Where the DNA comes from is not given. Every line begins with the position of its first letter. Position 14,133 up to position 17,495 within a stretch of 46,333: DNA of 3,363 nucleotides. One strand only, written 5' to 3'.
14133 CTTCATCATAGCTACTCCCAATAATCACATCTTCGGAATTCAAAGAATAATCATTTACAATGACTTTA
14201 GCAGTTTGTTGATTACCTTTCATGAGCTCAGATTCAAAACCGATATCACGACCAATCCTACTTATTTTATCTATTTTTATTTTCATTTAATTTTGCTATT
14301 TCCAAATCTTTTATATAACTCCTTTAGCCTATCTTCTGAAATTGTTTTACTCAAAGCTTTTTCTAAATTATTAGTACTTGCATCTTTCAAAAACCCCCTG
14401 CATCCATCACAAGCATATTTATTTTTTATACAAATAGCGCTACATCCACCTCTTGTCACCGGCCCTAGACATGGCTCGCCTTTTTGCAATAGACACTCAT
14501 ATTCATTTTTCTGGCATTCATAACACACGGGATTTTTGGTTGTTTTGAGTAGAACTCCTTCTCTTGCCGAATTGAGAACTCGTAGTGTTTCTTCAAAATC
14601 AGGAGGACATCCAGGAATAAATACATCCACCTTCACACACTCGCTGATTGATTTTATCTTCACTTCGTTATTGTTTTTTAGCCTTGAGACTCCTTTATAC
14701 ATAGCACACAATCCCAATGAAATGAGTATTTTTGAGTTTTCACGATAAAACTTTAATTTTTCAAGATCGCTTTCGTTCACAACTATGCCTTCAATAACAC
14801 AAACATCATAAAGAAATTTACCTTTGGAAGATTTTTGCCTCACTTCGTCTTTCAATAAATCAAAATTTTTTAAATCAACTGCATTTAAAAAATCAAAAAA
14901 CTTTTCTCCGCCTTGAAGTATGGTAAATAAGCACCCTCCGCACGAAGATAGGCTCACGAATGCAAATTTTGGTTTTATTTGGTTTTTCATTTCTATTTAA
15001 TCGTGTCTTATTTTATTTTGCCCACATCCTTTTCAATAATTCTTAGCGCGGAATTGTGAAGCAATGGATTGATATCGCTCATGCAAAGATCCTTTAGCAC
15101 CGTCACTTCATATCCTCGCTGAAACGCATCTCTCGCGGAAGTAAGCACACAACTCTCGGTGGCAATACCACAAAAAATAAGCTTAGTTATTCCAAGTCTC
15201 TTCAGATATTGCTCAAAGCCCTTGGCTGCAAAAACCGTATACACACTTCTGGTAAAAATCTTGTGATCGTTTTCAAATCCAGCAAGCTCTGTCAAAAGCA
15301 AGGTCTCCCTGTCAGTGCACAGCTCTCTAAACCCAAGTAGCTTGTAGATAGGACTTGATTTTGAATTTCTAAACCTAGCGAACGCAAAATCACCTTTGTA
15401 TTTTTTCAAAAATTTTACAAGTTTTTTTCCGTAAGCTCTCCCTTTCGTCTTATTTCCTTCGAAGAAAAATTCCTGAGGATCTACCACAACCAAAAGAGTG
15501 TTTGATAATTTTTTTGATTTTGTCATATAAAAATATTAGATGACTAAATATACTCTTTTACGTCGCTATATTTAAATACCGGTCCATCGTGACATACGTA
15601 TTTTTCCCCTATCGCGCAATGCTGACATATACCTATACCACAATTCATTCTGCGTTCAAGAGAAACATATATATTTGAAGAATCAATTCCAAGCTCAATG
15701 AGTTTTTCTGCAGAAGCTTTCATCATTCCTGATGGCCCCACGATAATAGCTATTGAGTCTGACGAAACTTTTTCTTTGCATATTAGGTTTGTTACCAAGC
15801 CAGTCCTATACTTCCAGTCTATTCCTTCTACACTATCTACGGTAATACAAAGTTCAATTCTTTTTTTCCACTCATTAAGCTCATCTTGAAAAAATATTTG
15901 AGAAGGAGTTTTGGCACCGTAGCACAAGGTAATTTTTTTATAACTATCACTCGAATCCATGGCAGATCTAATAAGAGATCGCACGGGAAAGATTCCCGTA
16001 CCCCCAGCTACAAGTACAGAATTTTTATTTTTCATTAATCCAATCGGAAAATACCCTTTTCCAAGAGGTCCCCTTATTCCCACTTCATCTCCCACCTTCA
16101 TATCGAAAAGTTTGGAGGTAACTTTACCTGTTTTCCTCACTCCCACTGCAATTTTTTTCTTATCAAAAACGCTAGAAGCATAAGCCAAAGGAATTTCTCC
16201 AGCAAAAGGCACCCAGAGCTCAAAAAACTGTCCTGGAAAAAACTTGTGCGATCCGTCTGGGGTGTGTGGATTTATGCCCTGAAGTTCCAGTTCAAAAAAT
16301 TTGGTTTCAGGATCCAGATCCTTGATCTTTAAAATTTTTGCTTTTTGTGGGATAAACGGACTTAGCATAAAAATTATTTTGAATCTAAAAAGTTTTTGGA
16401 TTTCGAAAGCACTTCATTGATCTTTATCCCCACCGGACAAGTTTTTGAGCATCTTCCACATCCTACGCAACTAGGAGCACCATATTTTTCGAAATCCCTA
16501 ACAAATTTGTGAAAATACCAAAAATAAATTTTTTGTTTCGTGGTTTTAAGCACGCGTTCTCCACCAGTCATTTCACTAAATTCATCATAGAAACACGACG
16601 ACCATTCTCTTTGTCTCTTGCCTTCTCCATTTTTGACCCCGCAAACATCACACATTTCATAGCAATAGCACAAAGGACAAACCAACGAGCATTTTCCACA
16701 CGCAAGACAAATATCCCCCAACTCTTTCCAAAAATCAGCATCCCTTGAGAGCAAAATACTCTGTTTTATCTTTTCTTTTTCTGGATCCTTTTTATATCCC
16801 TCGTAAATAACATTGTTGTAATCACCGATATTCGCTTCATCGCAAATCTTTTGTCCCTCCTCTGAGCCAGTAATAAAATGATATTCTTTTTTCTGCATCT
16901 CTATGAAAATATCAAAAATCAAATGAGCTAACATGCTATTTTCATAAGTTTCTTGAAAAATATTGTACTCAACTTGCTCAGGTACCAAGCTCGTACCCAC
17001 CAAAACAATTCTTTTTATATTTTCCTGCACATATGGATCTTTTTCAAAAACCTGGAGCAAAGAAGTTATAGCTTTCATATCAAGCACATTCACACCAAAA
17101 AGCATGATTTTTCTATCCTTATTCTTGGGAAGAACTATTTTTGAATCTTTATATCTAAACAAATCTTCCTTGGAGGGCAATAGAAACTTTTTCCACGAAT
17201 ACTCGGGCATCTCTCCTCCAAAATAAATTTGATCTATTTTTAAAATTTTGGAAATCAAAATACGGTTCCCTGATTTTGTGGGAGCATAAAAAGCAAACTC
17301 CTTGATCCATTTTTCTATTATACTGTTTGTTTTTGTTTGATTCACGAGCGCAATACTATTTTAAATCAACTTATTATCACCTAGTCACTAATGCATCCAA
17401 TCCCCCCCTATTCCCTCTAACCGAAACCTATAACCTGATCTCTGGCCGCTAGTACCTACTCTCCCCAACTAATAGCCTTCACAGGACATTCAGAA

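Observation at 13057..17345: Group-3b-type [NiFe]-hydrogenase operon whose catalytic subunit has lost the Ni-Fe cysteine ligands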

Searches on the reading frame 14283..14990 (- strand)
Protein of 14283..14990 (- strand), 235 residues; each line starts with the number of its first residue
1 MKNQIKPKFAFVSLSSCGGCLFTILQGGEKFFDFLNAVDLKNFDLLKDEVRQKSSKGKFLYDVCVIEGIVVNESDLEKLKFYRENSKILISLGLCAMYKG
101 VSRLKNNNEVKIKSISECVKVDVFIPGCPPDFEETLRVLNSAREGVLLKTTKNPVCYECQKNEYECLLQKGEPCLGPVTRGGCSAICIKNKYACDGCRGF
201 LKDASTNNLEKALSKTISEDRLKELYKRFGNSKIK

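Call 3: search_protein_families(library=pfam, proteins=[window:14283-14990:-], max_evalue=0.01)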
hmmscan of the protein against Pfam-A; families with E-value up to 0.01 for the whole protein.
window:14283-14990:- (235 aa): 1 family
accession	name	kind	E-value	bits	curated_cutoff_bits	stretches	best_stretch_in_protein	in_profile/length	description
PF01058.29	Oxidored_q6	-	5.3e-22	78.3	27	1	17-140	1-126/128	NADH ubiquinone oxidoreductase, 20 Kd subunit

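Call 4: search_protein_families(library=ncbifam, proteins=[window:14283-14990:-], max_evalue=0.01)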
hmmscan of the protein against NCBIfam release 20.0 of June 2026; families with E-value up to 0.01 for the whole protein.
window:14283-14990:- (235 aa): 17 families
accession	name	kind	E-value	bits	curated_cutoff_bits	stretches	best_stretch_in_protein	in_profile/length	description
NF040831.1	sulfhyd_ShyD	equivalog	8.3e-39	133.6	460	2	110-218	115-224/240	NAD(P)-dependent hydrogenase/sulfhydrogenase 2 subunit delta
NF040836.1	sulfhyd_HydD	equivalog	2.6e-28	98.9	500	2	112-202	123-214/261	NADPH-dependent hydrogenase/sulfhydrogenase 1 subunit delta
NF045875.1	F420_non_VhuG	exception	4.2e-23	82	450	3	6-106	4-98/286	F420-non-reducing hydrogenase subunit VhuG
TIGR03294.1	FrhG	equivalog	1.6e-15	57.5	245.5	1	7-142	2-140/228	coenzyme F420 hydrogenase subunit gamma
TIGR01957.1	nuoB_fam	subfamily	3.8e-08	33.3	142.7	1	61-138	58-134/145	NADH-quinone oxidoreductase subunit B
NF005012.1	PRK06411.1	subfamily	5.8e-08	32.4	116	1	61-145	74-157/166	NADH-quinone oxidoreductase subunit NuoB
NF011394.0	PRK14819.1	equivalog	1.7e-06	27.8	312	1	62-143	73-153/264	NADH-quinone oxidoreductase subunit B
NF011391.0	PRK14816.1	equivalog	2.2e-05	24.1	283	1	62-134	94-165/196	NADH-quinone oxidoreductase subunit B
NF011392.0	PRK14817.1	equivalog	3.5e-05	23.6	271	1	84-137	102-151/182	NADH-quinone oxidoreductase subunit B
NF009808.0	PRK13292.1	equivalog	5.1e-05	21.3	1156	1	62-140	67-143/791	NADH-quinone oxidoreductase subunit B/C/D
NF011393.0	PRK14818.1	equivalog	5.7e-05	22.7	255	1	84-137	96-146/173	NADH dehydrogenase subunit B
NF011390.0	PRK14815.1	equivalog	7.8e-05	22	281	1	63-144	76-155/183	NADH dehydrogenase subunit B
NF011388.0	PRK14813.1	equivalog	0.00021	21.2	294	1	38-137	47-144/189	NADH dehydrogenase subunit B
NF011395.0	PRK14820.1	equivalog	0.00045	20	263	1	85-142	100-153/180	NADH-quinone oxidoreductase subunit B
NF011389.0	PRK14814.1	equivalog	0.00089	19.1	285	1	85-139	100-150/186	NADH dehydrogenase subunit B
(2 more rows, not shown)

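Call 15: search_solved_structures(query=window:14283-14990:-, max_evalue=0.00001, show_alignments=2)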
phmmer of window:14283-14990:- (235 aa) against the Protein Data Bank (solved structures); distinct sequences matched with E-value up to 0.00001: 12.
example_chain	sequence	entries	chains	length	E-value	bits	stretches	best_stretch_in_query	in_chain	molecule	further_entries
9e15_A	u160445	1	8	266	1.7e-28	103.1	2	110-224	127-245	Sulfhydrogenase 1 subunit delta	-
9nez_A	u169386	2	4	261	1.7e-28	103.1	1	6-224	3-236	Sulfhydrogenase 1 subunit delta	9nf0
9e1j_A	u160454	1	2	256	4.5e-28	101.8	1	7-202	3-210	Sulfhydrogenase 1 subunit delta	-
5odc_E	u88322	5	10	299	4.8e-23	85.3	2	8-110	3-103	Methyl-viologen reducing hydrogenase subunit G | Methyl-viologen reducing hydrogenase, subunit G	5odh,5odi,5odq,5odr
9sw2_E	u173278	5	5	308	5e-16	62.3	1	8-107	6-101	F420-non-reducing hydrogenase subunit G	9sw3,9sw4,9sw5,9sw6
9sfi_I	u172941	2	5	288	7.5e-16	61.8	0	6-107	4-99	F420-non-reducing hydrogenase small subunit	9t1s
9r51_C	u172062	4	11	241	2.2e-12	50.4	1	8-145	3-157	F420-reducing [NiFe]-hydrogenase from Methanothermococcus thermolithotrophicus subunit gam | F420-reducing [NiFe]-hydrogenase from Methanothermococcus thermolit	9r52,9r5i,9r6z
6qii_G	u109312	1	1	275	2.1e-10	43.9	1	6-134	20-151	Coenzyme F420 hydrogenase subunit gamma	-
6qgr_G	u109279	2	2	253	2.1e-10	43.9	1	6-134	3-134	Coenzyme F420 hydrogenase subunit gamma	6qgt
7t2r_E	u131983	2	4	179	1.5e-09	41.2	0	6-106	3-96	NiFe hydrogenase small subunit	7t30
5xf9_C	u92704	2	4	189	2.4e-09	40.5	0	10-122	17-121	NAD-reducing hydrogenase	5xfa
3zfs_B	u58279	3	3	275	1.1e-06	31.8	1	4-134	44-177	F420-REDUCING HYDROGENASE, SUBUNIT GAMMA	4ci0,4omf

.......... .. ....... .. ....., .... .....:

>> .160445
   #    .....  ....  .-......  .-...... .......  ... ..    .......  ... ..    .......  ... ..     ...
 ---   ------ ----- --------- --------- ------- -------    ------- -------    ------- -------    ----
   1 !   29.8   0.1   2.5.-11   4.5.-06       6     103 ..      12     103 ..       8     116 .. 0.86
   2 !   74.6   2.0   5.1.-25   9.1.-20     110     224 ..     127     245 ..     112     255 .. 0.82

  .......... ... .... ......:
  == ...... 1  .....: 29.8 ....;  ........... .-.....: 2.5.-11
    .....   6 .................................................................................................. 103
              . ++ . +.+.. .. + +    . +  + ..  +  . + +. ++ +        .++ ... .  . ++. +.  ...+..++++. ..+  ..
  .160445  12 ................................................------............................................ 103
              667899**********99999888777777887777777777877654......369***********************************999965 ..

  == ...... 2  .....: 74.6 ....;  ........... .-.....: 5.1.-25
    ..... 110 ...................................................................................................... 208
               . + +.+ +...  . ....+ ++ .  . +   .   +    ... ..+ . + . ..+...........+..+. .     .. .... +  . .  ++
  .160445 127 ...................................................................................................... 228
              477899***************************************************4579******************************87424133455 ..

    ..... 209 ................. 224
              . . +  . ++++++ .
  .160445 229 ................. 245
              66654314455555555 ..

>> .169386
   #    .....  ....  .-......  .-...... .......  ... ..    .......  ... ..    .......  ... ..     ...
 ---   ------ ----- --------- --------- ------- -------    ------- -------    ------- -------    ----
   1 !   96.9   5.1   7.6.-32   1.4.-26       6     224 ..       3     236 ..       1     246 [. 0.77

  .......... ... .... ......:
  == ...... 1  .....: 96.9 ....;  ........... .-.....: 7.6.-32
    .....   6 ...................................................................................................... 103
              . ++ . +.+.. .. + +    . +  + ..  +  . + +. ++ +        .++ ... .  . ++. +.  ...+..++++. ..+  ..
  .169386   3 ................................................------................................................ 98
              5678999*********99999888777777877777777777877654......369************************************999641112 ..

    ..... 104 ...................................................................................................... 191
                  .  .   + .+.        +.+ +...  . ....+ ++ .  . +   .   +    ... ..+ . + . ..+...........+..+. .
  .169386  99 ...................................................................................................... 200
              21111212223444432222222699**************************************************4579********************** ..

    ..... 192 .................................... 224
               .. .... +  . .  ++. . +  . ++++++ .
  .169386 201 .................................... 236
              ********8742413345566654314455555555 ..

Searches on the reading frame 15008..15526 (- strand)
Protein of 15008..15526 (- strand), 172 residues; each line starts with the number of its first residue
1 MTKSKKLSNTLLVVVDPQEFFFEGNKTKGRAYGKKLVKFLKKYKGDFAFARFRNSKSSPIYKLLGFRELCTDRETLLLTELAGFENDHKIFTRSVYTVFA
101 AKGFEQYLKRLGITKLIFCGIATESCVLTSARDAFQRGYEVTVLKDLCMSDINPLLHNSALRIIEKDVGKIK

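Call 3: search_protein_families(library=pfam, proteins=[window:15008-15526:-], max_evalue=0.01)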
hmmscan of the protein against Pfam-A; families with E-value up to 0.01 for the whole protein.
window:15008-15526:- (172 aa): 1 family
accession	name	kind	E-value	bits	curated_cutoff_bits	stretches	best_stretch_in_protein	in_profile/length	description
PF00857.26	Isochorismatase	-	1.2e-25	91.1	27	1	10-166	1-165/175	Isochorismatase domain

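Call 4: search_protein_families(library=ncbifam, proteins=[window:15008-15526:-], max_evalue=0.01)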
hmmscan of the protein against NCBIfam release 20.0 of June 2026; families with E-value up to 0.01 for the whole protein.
window:15008-15526:- (172 aa): 5 families
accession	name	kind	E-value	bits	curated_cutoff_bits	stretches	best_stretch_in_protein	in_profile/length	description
NF050097.1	BiurAmidohydBiuH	equivalog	1.1e-11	44.6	370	1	89-167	127-204/221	biuret amidohydrolase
TIGR03614.1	RutB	equivalog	4.8e-10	39.4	377.95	1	90-169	128-207/226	pyrimidine utilization protein B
NF008517.0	PRK11440.1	equivalog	1.4e-09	38.2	195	1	81-170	90-177/188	hydrolase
NF008623.0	PRK11609.1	equivalog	3.8e-08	33.4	174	1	104-161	134-192/213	bifunctional nicotinamidase/pyrazinamidase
NF041461.1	C_hydro_YcaC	equivalog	5.4e-05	22.8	310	1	96-161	85-149/201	isochorismate family cysteine hydrolase YcaC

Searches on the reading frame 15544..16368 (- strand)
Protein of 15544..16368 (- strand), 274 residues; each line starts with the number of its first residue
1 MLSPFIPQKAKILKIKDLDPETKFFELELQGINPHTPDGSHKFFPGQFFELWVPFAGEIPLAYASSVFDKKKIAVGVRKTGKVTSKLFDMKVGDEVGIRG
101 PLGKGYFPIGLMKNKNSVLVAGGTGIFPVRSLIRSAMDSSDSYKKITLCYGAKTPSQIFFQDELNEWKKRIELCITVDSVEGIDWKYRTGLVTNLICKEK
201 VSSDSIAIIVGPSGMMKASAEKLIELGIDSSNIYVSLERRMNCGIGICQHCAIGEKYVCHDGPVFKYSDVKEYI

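Call 3: search_protein_families(library=pfam, proteins=[window:15544-16368:-], max_evalue=0.01)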
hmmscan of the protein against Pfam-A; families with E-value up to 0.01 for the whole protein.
window:15544-16368:- (274 aa): 3 families
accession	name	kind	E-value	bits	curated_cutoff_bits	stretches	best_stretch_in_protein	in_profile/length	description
PF00175.26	NAD_binding_1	-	2.1e-17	64.2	22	1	119-219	1-107/109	Oxidoreductase NAD-binding domain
PF10418.14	DHODB_Fe-S_bind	-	2.2e-11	43.7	23.9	1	238-270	1-40/41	Iron-sulfur cluster binding domain of dihydroorotate dehydrogenase B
PF00970.30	FAD_binding_6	-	6.4e-06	26.9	21.1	1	11-104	3-96/99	Oxidoreductase FAD-binding domain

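Call 4: search_protein_families(library=ncbifam, proteins=[window:15544-16368:-], max_evalue=0.01)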
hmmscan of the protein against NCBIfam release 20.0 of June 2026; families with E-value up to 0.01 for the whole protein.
window:15544-16368:- (274 aa): 28 families (the best 25 are shown)
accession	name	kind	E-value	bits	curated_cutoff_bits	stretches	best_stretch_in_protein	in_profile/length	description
TIGR02911.1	sulfite_red_B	equivalog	4.9e-63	212.7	288.6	1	43-274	31-260/261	anaerobic sulfite reductase subunit AsrB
NF006220.0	PRK08345.1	subfamily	5.6e-61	206.4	395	1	3-270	6-287/294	cytochrome-c3 hydrogenase subunit gamma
NF040830.1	sulfhyd_ShyC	equivalog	3.3e-50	170.9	600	1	4-270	3-281/288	NAD(P)-dependent hydrogenase/sulfhydrogenase 2 subunit gamma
NF040835.1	sulfhyd_HydG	equivalog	9.2e-48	163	650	1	4-270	14-284/292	NADPH-dependent hydrogenase/sulfhydrogenase 1 subunit gamma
NF000796.0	PRK00054.1-1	equivalog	2e-44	151.7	224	1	38-270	24-235/254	dihydroorotate dehydrogenase electron transfer subunit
NF000799.0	PRK00054.1-4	equivalog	9.3e-27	93.7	314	1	45-270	35-256/258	dihydroorotate dehydrogenase electron transfer subunit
NF004862.0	PRK06222.1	subfamily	1.1e-26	94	220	1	11-269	3-247/281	sulfide/dihydroorotate dehydrogenase-like FAD/NAD-binding protein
NF000798.0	PRK00054.1-3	equivalog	2.3e-26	92.9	219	1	39-270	27-242/244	dihydroorotate dehydrogenase electron transfer subunit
NF009414.0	PRK12778.1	equivalog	1.3e-20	73.3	1103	1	41-270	26-248/752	bifunctional dihydroorotate dehydrogenase B NAD binding subunit/NADPH-dependent glutamate synthase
NF045803.1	MethMoxFADbindMmoC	equivalog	1.7e-19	69.8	500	1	23-235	120-337/343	aromatic/alkene monooxygenase hydroxylase FAD-binding subunit MmoC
NF040810.1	BenC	equivalog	5.7e-19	68.5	430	1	10-234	107-326/333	benzoate 1,2-dioxygenase electron transfer component BenC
NF000797.0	PRK00054.1-2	equivalog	1.3e-17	63.9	270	1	41-268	40-263/267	dihydroorotate dehydrogenase electron transfer subunit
NF005963.0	PRK08051.1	equivalog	7.7e-16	58.1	230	1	36-234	24-226/233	NAD(P)H-flavin reductase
NF009413.0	PRK12775.1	equivalog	1.6e-14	52.7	1895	1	35-268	20-246/1006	putative trifunctional 2-polyprenylphenol hydroxylase/glutamate synthase subunit beta/ferritin domain-containing protein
TIGR02160.1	PA_CoA_Oxy5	hypoth_equivalog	2.4e-14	52.9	420.8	1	38-235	28-238/352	1,2-phenylacetyl-CoA epoxidase subunit PaaE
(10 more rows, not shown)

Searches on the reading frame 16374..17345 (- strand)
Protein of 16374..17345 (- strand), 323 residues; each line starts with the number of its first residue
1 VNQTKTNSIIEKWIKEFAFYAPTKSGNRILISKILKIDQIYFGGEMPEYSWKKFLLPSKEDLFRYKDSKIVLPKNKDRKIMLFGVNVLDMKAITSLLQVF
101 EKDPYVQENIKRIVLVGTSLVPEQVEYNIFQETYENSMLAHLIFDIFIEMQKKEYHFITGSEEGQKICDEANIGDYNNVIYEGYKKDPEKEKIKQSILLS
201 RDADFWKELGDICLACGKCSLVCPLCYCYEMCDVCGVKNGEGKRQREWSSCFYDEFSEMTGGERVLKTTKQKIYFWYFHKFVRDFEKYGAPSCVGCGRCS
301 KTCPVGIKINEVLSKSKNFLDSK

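Call 3: search_protein_families(library=pfam, proteins=[window:16374-17345:-], max_evalue=0.01)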
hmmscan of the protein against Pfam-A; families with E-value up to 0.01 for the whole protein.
window:16374-17345:- (323 aa): 13 families
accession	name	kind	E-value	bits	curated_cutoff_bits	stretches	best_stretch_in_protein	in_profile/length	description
PF17179.9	Fer4_22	-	2.1e-26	93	27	1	213-307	2-95/95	4Fe-4S dicluster domain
PF13183.11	Fer4_8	-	1.5e-07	32.2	27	1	227-307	10-68/68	4Fe-4S dicluster domain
PF12797.12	Fer4_2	-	1.3e-05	25.3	24.5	1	292-305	9-22/22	4Fe-4S binding domain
PF14697.11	Fer4_21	-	1.8e-05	25.2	35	1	291-305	39-53/59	4Fe-4S dicluster domain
PF13746.11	Fer4_18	-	0.00021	21.9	27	0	280-313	48-81/114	4Fe-4S dicluster domain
PF13534.11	Fer4_17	-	0.00023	22.1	22.2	0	195-224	27-57/61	4Fe-4S dicluster domain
PF12838.12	Fer4_7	-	0.00049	20.9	27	0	213-307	2-52/52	4Fe-4S dicluster domain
PF13237.11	Fer4_10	-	0.0007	19.9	25.5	1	291-308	7-27/53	4Fe-4S dicluster domain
PF25160.1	LdpA_Fe-S-bd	-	0.0016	18.6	27.6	1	292-307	27-42/49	LdpA Fe-S cluster-binding domain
PF13187.11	Fer4_9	-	0.0038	17.6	27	0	293-311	2-20/52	4Fe-4S dicluster domain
PF00037.32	Fer4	-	0.0038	17.4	21.1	1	293-306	8-21/24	4Fe-4S binding domain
PF12798.12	Fer4_3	-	0.0045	18.2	27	1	293-307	1-15/15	4Fe-4S binding domain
PF12837.12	Fer4_6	-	0.007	16.7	25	1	292-306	8-22/24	4Fe-4S binding domain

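Call 4: search_protein_families(library=ncbifam, proteins=[window:16374-17345:-], max_evalue=0.01)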
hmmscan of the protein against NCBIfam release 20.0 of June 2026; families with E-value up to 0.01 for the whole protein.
window:16374-17345:- (323 aa): 15 families
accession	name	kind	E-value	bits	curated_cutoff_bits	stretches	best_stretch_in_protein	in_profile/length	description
TIGR02910.1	sulfite_red_A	equivalog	5.4e-36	124.5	323.15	1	2-319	6-329/334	anaerobic sulfite reductase subunit AsrA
NF040829.1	sulfhyd_ShyB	equivalog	1.2e-33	116.5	690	1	17-317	22-330/334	NAD(P)-dependent hydrogenase/sulfhydrogenase 2 subunit beta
NF040833.1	sulfhyd_HydB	equivalog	7.1e-28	97.5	750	1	6-312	11-331/367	NADPH-dependent hydrogenase/sulfhydrogenase 1 subunit beta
NF038196.1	ferrodoxin_EFR1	subfamily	8.5e-06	26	75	1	263-306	155-199/242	EFR1 family ferrodoxin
NF004536.0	PRK05888.1-1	equivalog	3.9e-05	23.1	212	0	190-232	41-78/180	NADH-quinone oxidoreductase subunit NuoI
TIGR02512.1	FeFe_hydrog_A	subfamily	0.00011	21.2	405.95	0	289-306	48-65/375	[FeFe] hydrogenase, group A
NF042909.1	FMH_DH_FwdF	exception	0.00025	20.3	375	0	288-318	12-43/336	tungsten-dependent formylmethanofuran dehydrogenase subunit FwdF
NF041778.1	hetero_SS_HdrA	equivalog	0.00034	18.6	1400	1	281-307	236-262/771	ferredoxin:CoB-CoM heterodisulfide reductase subunit HdrA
NF041837.1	rnfC_Methano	equivalog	0.0004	19.4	650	0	290-320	396-426/438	Rnf electron transport complex subunit RnfC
NF045670.1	quin_L_LdhH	equivalog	0.0014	17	800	0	292-316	355-379/706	L-lactate dehydrogenase (quinone) large subunit LdhH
NF004914.0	PRK06273.1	equivalog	0.0019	18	163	0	291-306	51-66/167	ferredoxin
NF045480.1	FdxA_Actino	equivalog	0.002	18.4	125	0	292-306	39-53/107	ferredoxin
TIGR00314.1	cdhA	equivalog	0.002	16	781.3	0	292-316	438-462/784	CO dehydrogenase/acetyl-CoA synthase complex subunit alpha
TIGR02936.1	fdxN_nitrog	equivalog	0.0038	17.3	80.55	1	278-305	11-35/91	ferredoxin III, nif-specific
NF006183.0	PRK08318.1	equivalog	0.0069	15.2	335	0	291-315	377-403/422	NAD-dependent dihydropyrimidine dehydrogenase subunit PreA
